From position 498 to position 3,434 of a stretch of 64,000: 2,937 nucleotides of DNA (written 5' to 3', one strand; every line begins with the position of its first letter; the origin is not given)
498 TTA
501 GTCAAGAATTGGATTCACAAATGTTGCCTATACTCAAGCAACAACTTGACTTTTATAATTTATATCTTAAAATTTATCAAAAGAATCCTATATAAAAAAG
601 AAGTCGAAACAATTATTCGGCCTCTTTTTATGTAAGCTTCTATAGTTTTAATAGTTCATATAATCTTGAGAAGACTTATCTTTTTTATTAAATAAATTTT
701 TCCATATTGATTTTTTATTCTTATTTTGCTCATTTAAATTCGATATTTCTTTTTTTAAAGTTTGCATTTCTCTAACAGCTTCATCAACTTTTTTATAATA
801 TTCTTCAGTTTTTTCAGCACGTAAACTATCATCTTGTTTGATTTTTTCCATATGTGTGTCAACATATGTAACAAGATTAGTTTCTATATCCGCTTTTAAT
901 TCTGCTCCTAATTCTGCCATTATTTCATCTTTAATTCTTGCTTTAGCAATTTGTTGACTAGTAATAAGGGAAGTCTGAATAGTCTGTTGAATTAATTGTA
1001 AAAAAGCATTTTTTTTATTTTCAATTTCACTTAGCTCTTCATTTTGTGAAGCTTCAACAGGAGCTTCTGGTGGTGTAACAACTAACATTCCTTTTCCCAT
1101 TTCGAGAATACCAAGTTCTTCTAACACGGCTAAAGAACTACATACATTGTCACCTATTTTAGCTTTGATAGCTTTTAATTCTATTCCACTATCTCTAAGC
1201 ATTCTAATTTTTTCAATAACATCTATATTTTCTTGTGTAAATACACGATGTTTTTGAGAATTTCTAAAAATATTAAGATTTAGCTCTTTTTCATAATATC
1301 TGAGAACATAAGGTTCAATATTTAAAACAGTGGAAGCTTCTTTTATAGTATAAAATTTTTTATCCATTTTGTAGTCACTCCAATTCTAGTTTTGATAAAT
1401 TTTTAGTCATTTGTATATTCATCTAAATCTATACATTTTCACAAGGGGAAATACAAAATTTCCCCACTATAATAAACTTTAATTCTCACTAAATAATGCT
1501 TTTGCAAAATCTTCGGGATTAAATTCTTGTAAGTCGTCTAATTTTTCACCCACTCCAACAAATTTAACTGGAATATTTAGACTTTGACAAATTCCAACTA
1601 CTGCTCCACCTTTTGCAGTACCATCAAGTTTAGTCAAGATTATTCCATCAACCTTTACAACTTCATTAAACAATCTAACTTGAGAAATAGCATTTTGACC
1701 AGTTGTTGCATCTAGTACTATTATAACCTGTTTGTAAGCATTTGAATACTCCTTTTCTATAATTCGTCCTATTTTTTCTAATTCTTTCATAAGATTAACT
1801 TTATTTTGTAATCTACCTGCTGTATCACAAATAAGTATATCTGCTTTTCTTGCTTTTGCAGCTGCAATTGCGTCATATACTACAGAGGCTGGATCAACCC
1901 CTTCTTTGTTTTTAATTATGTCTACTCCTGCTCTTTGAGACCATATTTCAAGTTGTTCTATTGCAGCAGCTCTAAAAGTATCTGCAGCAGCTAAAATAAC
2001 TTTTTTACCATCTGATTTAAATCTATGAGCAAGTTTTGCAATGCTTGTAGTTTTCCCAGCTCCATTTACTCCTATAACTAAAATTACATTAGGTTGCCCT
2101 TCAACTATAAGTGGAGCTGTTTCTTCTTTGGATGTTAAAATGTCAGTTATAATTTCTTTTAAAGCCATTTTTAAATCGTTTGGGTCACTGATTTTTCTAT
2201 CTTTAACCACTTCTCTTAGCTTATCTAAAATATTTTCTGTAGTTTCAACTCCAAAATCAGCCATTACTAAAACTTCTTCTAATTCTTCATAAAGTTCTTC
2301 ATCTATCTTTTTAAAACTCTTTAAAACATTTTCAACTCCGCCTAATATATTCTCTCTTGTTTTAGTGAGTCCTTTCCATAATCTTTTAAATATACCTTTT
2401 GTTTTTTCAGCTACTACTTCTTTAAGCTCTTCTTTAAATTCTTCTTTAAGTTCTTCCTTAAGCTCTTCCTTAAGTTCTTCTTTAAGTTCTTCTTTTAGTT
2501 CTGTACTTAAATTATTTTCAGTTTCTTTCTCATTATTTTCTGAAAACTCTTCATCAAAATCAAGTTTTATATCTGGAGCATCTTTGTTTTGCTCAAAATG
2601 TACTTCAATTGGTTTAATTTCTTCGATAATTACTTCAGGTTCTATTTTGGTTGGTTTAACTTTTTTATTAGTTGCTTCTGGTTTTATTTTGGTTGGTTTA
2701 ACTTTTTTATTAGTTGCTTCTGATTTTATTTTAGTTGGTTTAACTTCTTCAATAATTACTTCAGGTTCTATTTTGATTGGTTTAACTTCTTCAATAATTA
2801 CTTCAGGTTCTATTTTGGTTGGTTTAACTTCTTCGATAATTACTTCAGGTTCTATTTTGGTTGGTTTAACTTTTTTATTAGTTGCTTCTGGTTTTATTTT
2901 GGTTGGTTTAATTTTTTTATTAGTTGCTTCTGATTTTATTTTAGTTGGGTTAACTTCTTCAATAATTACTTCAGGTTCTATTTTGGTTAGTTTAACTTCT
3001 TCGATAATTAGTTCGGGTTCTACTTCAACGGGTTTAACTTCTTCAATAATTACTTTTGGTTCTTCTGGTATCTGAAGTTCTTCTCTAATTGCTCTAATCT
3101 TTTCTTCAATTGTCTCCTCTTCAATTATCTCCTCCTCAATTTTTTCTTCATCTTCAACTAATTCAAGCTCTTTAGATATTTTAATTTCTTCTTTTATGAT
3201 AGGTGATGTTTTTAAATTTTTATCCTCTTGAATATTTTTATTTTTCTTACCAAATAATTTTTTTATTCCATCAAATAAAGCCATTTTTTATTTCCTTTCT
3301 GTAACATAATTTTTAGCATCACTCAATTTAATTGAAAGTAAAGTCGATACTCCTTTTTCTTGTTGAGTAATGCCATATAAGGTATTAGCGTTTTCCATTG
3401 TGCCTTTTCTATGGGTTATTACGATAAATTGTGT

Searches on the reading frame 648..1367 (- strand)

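Call 89: search_protein_families(library=pfam, proteins=[window:648-1367:-], max_evalue=0.0001)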
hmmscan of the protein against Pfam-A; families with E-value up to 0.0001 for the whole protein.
window:648-1367:- (239 aa): 1 family
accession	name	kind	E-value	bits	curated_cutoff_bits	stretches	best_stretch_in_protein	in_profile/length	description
PF13411.12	MerR_1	-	3.7e-16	59.4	21.6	1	6-69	1-64/69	MerR HTH family regulatory protein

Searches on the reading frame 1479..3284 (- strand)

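Call 89: search_protein_families(library=pfam, proteins=[window:1479-3284:-], max_evalue=0.0001)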
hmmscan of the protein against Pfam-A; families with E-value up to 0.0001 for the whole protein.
window:1479-3284:- (601 aa): 4 families
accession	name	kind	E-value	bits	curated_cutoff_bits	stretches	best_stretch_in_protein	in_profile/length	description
PF00448.28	SRP54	-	8.6e-78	260.9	22.7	1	398-598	1-195/196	SRP54-type protein, GTPase domain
PF02881.24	SRP54_N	-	2e-14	54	22.4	1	316-378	4-74/75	SRP54-type protein, helical bundle domain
PF13604.12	AAA_30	-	6.1e-06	26.5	27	1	395-492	15-100/191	AAA domain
PF13401.12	AAA_22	-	1.1e-05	26.1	27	0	397-508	4-110/130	AAA domain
